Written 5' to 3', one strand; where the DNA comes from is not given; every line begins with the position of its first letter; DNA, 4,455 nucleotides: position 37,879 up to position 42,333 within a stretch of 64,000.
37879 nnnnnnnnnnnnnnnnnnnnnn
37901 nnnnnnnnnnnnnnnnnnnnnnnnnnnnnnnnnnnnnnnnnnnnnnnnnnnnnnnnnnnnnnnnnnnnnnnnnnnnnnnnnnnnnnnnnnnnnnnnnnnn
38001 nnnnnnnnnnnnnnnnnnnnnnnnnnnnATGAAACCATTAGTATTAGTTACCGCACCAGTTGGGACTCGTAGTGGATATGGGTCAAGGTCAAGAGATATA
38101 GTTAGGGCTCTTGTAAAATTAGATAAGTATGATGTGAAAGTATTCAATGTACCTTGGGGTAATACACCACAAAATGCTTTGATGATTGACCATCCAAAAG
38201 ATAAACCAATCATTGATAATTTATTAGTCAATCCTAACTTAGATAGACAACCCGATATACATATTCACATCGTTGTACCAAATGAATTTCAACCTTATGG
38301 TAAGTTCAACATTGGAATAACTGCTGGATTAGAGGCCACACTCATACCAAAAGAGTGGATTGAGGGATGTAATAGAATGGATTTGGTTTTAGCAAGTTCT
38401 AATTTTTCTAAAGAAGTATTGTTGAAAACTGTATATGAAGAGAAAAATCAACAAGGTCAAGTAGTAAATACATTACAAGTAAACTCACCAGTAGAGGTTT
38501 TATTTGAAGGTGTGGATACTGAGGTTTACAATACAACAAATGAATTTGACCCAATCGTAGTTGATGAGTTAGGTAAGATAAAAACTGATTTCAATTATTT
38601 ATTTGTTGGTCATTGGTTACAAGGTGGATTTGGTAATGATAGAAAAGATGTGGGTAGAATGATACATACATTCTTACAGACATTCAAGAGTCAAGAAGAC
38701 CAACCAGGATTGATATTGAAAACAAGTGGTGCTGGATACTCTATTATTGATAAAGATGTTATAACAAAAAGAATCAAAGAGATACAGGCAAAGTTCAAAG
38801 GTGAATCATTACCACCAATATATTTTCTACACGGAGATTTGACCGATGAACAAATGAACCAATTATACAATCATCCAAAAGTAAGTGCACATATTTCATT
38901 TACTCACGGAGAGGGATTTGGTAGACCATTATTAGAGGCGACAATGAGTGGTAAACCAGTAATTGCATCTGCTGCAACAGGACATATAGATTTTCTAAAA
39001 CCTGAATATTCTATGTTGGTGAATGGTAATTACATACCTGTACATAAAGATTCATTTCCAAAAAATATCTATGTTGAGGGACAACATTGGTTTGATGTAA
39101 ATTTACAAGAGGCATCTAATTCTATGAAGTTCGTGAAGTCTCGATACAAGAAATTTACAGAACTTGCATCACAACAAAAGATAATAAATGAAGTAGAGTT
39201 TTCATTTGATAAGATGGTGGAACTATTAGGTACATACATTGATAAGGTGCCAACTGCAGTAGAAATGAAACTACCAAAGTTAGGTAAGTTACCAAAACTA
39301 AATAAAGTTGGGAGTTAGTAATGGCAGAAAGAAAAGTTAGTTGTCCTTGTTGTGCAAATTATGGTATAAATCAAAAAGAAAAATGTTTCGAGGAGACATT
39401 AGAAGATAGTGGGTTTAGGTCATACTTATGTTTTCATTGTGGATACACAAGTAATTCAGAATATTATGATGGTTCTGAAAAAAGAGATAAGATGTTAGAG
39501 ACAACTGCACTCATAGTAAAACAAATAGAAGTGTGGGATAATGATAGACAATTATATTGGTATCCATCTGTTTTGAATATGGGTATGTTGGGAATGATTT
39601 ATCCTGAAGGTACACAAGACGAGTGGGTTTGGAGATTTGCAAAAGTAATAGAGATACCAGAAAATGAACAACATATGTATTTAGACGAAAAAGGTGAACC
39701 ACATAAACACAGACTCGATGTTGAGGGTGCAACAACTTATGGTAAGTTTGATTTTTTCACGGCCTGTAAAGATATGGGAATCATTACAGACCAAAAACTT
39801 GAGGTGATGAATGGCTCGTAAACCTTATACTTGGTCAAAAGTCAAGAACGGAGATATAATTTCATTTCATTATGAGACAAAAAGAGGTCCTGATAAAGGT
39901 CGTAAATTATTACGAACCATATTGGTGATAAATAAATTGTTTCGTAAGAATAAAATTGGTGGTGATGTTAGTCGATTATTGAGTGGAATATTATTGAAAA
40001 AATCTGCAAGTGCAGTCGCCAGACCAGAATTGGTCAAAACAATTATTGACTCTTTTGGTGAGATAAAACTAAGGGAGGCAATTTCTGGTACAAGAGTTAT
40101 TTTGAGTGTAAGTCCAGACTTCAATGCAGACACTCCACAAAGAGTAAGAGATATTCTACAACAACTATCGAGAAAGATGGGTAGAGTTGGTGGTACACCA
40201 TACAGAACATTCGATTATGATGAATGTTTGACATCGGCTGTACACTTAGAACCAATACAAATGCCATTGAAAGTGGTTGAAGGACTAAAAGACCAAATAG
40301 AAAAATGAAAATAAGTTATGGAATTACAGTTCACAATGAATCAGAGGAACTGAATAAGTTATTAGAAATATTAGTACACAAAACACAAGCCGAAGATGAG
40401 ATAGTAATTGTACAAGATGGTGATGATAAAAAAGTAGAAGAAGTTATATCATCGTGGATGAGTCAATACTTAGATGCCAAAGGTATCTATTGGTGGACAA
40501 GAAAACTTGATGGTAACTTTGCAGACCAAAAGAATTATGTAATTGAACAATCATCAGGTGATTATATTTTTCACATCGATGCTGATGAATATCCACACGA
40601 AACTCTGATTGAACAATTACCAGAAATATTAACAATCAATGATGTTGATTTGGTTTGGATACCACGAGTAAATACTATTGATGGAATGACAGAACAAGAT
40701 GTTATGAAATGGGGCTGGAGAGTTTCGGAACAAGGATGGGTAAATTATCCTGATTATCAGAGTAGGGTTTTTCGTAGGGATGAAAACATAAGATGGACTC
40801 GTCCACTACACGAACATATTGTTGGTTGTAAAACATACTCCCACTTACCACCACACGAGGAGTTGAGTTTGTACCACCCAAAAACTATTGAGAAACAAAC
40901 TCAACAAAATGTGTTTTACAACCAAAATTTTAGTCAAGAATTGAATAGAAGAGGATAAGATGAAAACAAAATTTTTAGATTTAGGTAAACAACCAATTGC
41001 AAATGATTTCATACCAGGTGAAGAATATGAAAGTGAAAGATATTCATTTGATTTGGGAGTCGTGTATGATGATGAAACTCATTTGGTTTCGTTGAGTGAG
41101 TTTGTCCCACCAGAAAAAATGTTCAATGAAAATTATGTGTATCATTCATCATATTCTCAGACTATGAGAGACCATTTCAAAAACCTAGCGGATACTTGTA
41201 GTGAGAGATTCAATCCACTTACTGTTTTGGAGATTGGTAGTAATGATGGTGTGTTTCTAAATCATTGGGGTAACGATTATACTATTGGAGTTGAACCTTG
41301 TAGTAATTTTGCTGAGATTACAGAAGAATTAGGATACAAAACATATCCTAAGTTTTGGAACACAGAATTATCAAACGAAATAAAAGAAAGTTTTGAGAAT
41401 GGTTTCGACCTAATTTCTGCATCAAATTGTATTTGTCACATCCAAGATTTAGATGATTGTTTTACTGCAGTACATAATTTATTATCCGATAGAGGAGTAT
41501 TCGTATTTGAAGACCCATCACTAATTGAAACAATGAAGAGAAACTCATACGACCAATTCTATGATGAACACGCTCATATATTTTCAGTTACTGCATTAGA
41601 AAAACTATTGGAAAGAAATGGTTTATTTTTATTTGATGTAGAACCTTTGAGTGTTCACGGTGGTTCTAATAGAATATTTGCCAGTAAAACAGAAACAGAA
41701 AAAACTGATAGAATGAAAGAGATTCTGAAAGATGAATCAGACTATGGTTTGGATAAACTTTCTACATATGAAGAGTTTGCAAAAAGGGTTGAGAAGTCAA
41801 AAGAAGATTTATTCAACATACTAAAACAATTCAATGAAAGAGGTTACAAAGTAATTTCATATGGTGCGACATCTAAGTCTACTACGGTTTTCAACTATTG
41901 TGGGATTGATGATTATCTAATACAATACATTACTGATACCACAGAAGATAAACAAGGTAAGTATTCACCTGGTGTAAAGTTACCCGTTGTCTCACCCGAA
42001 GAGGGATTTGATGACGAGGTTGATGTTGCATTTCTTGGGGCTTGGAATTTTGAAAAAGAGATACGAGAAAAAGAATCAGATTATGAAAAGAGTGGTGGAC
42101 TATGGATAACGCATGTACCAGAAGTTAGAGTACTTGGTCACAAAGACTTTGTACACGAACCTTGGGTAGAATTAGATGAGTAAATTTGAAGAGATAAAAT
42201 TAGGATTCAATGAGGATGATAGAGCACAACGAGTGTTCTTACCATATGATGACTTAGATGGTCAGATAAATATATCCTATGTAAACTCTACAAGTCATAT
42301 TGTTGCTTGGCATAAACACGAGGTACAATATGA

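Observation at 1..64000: Conditional purge of restriction sites: CTAG, CATG and GATC survive almost only in one flanking context, pointing to blanket short-motif methylation as a shield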

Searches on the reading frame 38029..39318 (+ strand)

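Call 41: search_protein_families(library=pfam, proteins=[window:38029-39318:+], max_evalue=0.001)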
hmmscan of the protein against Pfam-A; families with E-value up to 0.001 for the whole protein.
window:38029-39318:+ (429 aa): 2 families
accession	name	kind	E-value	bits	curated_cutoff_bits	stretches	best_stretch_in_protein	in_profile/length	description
PF00534.26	Glycos_transf_1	-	7.2e-09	35.8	26.4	1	265-338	75-142/172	Glycosyl transferases group 1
PF13692.12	Glyco_trans_1_4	-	2.6e-06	28.2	27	1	250-326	47-118/142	Glycosyl transferases group 1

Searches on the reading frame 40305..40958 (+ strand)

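Call 41: search_protein_families(library=pfam, proteins=[window:40305-40958:+], max_evalue=0.001)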
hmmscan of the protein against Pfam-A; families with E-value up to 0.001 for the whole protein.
window:40305-40958:+ (217 aa): 2 families
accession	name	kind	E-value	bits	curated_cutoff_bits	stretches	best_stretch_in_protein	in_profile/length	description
PF00535.33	Glycos_transf_2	-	5.6e-15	56.1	23.3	1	7-178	4-159/168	Glycosyl transferase family 2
PF13704.12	Glyco_tranf_2_4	-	0.00059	20.7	27.5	0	20-96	8-83/98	Glycosyl transferase family 2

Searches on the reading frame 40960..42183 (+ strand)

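Call 41: search_protein_families(library=pfam, proteins=[window:40960-42183:+], max_evalue=0.001)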
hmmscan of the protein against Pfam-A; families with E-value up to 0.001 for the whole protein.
window:40960-42183:+ (407 aa): 6 families
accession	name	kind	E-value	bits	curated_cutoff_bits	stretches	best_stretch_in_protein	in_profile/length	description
PF08484.17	Methyltransf_14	-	5.6e-47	160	23.5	1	232-387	2-160/160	C-methyltransferase C-terminal domain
PF13489.12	Methyltransf_23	-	6.1e-18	65.5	27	1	74-222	14-159/164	Methyltransferase domain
PF08421.16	Methyltransf_13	-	1.1e-10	42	31.3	1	3-55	10-62/62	Putative zinc binding domain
PF08242.18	Methyltransf_12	-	2.2e-08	35.1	30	1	90-181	1-98/98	Methyltransferase domain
PF13847.12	Methyltransf_31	-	6.2e-06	26.4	27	1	132-196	58-126/145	Methyltransferase domain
PF08241.18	Methyltransf_11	-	0.0001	23.3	21.2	1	90-183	1-95/95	Methyltransferase domain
